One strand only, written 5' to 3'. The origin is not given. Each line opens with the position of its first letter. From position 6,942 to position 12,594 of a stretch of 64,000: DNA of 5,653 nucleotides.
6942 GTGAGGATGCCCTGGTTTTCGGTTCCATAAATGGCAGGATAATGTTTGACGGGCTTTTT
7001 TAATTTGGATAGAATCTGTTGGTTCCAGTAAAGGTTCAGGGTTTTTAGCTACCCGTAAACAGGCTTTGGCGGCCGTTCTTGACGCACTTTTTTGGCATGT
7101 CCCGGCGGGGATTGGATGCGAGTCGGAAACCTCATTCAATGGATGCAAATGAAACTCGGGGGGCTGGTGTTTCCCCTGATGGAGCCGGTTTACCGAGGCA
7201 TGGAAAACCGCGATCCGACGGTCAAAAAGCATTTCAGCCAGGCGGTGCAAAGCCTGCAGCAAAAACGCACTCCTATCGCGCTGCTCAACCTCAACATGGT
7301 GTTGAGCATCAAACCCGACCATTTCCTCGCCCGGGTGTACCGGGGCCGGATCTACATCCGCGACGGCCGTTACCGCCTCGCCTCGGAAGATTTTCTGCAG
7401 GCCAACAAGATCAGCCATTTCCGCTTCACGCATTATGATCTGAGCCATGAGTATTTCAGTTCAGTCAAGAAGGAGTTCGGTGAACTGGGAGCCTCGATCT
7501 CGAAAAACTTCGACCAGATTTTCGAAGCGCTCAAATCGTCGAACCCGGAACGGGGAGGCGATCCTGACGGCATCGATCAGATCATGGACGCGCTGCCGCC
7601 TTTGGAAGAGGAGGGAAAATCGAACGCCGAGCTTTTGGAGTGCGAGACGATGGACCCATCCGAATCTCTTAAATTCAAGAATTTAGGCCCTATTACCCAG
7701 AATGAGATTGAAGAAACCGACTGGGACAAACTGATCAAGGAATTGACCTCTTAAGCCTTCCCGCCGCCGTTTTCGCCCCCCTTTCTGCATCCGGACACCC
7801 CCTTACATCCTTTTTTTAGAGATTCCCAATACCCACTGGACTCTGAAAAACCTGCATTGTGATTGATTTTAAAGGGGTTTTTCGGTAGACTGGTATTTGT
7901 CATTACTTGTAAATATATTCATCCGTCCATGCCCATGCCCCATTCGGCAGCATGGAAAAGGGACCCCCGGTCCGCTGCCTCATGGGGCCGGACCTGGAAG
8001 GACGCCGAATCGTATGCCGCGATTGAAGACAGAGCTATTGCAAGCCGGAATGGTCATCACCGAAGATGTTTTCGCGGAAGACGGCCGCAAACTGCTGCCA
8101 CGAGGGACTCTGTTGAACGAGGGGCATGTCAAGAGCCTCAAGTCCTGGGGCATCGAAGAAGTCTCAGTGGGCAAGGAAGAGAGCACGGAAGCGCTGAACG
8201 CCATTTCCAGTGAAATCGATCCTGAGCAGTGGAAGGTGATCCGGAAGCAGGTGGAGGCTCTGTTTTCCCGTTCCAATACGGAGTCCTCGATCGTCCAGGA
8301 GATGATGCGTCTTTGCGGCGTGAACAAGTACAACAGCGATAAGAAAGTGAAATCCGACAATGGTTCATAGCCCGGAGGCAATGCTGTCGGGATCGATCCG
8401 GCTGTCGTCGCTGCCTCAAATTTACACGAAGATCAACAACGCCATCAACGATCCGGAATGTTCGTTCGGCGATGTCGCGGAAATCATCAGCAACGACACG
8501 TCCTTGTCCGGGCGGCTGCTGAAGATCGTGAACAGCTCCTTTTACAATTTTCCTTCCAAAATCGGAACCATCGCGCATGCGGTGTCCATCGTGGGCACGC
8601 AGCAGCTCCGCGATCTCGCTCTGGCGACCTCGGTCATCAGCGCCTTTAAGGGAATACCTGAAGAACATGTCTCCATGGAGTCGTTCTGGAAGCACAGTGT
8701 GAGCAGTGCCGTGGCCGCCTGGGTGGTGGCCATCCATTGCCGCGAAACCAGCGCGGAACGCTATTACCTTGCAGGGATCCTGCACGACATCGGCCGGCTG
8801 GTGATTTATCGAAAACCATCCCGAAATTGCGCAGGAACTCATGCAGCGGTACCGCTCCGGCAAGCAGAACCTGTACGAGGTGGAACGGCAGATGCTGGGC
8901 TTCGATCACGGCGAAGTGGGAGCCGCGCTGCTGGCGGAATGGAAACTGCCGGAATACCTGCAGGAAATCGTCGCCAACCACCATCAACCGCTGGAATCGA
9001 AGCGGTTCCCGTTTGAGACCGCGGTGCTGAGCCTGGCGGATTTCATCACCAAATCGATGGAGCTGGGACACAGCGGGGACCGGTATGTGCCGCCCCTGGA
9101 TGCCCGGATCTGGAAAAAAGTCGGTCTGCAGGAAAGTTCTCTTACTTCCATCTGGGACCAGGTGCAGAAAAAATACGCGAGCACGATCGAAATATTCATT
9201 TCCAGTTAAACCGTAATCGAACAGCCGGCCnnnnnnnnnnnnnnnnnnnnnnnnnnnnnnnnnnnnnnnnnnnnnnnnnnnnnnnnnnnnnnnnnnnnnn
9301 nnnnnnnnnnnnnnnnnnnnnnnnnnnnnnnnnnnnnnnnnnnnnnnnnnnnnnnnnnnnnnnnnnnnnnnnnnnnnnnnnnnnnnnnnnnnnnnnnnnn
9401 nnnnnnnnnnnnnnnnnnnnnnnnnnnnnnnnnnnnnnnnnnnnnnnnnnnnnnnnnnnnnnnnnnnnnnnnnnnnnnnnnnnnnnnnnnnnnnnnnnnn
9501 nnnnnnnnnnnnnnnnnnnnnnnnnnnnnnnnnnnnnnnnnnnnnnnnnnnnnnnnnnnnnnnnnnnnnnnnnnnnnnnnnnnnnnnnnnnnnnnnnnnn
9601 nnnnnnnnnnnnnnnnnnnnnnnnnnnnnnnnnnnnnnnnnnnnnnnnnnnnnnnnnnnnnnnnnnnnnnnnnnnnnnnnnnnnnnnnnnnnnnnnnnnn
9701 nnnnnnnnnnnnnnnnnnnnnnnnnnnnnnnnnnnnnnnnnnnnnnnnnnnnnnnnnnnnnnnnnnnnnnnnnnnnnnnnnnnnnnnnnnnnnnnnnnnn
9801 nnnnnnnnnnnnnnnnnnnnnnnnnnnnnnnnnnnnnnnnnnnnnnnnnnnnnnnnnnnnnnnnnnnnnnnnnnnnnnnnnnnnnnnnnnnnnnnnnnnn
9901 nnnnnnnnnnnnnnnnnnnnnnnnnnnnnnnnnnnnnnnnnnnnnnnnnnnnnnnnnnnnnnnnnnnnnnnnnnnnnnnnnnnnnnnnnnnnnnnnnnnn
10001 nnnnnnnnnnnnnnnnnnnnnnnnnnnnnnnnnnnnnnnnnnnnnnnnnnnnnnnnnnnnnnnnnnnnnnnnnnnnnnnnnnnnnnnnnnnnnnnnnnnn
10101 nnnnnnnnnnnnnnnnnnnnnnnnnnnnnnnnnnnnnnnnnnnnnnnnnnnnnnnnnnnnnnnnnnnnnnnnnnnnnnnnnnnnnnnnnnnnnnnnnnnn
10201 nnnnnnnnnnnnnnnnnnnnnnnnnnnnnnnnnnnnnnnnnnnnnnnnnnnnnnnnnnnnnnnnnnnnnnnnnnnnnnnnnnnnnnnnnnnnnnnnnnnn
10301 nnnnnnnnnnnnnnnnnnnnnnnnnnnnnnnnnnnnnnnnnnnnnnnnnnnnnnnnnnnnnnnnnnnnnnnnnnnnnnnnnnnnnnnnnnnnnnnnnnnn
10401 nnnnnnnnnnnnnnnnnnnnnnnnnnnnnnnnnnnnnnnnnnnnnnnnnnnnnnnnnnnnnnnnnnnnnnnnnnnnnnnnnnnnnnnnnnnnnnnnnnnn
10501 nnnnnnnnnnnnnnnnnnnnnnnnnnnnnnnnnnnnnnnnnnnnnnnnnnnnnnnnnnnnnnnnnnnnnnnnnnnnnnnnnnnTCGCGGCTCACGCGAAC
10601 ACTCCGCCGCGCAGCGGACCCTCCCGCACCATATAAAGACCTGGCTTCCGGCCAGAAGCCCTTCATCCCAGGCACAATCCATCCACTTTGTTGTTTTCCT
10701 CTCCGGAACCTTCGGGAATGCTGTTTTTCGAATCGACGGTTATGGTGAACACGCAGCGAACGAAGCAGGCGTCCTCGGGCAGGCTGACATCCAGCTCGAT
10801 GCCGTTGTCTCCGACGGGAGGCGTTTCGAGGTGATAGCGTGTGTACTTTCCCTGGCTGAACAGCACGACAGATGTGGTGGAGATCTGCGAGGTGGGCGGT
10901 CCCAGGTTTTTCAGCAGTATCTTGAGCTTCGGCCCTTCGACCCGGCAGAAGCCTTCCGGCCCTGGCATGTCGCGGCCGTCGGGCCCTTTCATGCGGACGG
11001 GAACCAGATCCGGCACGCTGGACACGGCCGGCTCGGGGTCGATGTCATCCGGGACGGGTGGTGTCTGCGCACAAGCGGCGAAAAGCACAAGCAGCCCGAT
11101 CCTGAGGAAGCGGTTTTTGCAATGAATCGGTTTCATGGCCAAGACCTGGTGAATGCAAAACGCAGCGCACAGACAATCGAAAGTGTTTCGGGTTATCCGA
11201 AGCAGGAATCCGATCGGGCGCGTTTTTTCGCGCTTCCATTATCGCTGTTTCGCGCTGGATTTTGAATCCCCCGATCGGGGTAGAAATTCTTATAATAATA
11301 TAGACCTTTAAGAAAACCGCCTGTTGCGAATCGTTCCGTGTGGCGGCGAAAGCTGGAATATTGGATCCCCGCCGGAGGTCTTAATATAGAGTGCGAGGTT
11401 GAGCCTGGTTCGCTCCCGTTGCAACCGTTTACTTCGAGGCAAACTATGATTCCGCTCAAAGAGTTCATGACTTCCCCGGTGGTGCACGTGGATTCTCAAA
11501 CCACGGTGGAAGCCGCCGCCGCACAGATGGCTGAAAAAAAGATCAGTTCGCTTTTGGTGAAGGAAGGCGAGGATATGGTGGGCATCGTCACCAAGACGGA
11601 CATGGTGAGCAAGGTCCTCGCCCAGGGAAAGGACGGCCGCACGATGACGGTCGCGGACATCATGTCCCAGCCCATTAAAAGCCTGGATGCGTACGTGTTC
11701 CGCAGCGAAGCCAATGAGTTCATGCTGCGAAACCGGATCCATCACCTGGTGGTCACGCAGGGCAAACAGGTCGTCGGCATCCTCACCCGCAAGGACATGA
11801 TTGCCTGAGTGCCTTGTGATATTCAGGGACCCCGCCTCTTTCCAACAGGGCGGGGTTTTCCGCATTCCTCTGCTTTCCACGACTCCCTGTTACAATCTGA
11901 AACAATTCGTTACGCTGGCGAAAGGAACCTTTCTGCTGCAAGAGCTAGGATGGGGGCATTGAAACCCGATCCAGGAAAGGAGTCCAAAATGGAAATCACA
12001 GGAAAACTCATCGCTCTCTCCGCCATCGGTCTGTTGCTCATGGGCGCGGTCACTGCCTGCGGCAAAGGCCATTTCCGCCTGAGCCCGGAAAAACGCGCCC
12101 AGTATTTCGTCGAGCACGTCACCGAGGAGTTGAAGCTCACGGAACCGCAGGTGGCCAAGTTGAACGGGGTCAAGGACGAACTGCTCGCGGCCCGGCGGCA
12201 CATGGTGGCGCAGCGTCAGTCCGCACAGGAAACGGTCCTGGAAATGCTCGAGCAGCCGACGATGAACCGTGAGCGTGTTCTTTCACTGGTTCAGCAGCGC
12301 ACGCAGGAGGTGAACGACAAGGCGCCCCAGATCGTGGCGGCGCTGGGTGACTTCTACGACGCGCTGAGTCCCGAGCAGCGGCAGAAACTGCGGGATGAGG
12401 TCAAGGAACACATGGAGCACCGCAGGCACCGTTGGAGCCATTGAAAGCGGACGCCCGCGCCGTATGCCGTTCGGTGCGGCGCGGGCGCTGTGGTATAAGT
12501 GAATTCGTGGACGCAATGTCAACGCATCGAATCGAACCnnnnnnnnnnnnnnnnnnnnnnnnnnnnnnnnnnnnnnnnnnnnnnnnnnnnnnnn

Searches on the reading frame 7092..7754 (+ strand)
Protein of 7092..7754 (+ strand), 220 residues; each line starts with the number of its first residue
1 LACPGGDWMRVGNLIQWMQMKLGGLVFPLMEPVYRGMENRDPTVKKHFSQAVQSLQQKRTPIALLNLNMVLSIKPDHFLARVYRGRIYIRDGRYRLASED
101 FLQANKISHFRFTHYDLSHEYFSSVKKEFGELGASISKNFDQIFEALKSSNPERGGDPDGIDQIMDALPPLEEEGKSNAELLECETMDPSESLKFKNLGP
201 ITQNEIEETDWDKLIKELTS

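Call 23: search_protein_families(library=pfam, proteins=[window:7092-7754:+], max_evalue=0.001)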
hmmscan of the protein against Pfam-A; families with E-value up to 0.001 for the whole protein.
window:7092-7754:+ (220 aa): 1 family
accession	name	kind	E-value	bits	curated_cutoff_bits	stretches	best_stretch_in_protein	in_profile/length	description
PF13371.12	TPR_9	-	0.00096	19.6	35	0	55-101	6-52/73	Tetratricopeptide repeat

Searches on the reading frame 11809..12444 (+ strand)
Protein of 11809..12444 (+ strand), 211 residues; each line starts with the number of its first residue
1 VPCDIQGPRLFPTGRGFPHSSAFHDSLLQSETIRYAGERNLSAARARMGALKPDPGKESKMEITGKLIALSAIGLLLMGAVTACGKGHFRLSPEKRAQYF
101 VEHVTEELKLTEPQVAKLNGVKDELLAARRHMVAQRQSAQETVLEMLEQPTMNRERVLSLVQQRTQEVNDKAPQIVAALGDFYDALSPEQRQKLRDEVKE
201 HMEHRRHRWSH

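Call 59: search_protein_families(library=pfam, proteins=[window:11809-12444:+], max_evalue=0.001)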
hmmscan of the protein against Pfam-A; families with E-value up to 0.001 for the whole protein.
window:11809-12444:+ (211 aa): 2 families
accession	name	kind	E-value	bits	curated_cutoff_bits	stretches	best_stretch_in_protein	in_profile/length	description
PF07813.17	LTXXQ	-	3.7e-10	40.9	24.3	1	100-195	5-97/100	LTXXQ motif family protein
PF13801.11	Metal_resist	-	4.4e-06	27.3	29.2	1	68-193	5-125/125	Heavy-metal resistance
